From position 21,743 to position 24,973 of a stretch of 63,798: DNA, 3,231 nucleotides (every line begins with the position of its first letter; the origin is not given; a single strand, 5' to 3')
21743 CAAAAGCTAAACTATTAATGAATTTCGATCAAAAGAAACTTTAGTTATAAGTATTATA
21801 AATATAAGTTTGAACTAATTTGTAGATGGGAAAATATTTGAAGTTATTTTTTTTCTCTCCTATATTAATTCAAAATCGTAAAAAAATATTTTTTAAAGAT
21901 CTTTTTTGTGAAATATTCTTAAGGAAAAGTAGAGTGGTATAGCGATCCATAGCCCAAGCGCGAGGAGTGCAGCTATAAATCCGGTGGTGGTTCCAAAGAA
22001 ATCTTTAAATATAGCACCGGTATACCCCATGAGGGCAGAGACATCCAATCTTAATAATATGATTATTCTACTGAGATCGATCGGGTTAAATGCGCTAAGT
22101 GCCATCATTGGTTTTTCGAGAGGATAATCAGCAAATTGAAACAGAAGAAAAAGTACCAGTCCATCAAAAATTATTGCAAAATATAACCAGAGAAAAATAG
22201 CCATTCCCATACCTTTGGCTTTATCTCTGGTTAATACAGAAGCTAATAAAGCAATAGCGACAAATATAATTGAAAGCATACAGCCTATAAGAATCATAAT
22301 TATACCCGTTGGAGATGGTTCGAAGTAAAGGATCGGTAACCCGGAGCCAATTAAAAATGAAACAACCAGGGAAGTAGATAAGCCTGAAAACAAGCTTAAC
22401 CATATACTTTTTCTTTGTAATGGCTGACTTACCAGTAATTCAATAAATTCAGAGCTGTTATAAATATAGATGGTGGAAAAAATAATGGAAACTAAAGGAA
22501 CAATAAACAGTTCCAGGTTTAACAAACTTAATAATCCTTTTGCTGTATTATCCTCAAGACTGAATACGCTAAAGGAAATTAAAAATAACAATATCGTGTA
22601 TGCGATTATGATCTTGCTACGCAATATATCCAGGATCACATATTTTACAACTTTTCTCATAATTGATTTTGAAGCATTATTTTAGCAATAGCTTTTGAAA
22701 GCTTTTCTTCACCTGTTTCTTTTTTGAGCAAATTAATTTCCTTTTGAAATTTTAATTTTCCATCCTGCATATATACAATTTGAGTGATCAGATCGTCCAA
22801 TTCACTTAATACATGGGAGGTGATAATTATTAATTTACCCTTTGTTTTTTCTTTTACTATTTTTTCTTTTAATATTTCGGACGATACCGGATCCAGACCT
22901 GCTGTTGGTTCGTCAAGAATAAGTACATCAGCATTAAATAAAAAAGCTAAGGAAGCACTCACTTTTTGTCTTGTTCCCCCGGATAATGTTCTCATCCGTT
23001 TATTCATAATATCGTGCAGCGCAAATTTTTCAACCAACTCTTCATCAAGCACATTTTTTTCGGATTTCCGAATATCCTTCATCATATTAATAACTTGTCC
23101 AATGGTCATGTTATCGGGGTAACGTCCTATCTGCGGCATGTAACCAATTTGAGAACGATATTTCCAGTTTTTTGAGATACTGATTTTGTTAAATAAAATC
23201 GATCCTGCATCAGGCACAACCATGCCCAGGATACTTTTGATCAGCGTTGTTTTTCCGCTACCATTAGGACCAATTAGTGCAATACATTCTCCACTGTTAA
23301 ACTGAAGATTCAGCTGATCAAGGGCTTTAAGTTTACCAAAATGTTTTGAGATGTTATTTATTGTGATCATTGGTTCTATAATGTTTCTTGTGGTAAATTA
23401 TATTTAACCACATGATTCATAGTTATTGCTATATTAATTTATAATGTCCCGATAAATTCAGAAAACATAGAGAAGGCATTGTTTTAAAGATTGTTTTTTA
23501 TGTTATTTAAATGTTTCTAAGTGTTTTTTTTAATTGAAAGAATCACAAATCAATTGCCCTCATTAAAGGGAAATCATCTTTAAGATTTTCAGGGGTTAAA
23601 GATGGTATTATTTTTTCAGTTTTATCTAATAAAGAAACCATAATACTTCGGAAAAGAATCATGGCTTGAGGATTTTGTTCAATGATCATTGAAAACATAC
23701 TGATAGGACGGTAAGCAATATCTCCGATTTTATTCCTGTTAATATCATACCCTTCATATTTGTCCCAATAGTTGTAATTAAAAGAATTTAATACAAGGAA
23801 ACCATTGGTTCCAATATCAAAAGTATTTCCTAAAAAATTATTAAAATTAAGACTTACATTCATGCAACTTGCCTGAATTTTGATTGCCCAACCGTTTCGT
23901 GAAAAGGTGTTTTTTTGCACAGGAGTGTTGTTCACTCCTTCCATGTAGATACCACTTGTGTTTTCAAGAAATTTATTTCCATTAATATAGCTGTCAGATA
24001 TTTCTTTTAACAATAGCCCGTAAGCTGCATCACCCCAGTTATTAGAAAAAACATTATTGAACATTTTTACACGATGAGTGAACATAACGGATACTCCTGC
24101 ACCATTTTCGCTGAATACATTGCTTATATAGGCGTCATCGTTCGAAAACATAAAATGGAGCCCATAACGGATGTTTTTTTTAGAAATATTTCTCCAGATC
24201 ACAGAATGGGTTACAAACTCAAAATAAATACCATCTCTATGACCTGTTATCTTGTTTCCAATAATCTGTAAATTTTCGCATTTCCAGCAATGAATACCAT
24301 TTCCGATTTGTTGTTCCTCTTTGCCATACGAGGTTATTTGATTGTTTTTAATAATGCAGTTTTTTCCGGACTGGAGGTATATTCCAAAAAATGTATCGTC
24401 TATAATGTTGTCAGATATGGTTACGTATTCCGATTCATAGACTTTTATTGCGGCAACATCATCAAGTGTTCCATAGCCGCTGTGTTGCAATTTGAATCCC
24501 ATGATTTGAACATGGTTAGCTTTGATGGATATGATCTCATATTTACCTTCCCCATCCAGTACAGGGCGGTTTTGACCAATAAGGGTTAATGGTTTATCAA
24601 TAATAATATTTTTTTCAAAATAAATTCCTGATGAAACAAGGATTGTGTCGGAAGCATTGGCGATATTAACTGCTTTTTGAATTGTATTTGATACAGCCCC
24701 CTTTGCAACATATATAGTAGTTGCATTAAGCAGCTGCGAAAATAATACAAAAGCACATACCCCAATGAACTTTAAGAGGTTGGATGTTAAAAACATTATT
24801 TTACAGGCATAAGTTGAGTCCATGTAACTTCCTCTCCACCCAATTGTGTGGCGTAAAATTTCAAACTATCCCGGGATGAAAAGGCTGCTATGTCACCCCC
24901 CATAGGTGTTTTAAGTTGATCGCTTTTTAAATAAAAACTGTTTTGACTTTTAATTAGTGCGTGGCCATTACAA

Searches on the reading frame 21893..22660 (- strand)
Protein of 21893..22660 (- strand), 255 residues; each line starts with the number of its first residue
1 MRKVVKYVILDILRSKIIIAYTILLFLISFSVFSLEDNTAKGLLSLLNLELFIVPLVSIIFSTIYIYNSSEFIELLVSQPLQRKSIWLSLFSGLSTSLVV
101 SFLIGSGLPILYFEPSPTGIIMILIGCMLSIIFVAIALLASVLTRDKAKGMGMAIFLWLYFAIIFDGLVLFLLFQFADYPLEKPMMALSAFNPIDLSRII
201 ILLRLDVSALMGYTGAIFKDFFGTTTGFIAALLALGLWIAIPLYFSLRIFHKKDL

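Call 33: search_protein_families(library=pfam, proteins=[window:21893-22660:-], max_evalue=0.001)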
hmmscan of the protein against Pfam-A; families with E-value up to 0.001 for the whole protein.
window:21893-22660:- (255 aa): 1 family
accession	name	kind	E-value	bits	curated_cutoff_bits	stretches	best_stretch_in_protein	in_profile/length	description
PF12679.13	ABC2_membrane_2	-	3.8e-12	46.5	27.2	1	11-255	10-283/283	ABC-2 family transporter protein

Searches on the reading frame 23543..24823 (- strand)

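Call 11: search_protein_families(library=ncbifam, proteins=[window:23543-24823:-], max_evalue=0.001)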
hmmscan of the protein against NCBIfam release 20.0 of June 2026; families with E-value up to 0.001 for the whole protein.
window:23543-24823:- (426 aa): 3 families
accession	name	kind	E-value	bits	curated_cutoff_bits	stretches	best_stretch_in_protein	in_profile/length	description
TIGR04247.1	NosD_copper_fam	subfamily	4e-124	414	300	1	48-422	1-377/377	nitrous oxide reductase family maturation protein NosD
TIGR03804.1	para_beta_helix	repeat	1.2e-16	60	19.45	2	126-165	2-41/44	parallel beta-helix repeat protein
TIGR03805.1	beta_helix_1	subfamily_domain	9.4e-06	24.9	141.5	1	48-246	1-179/314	parallel beta-helix domain-containing protein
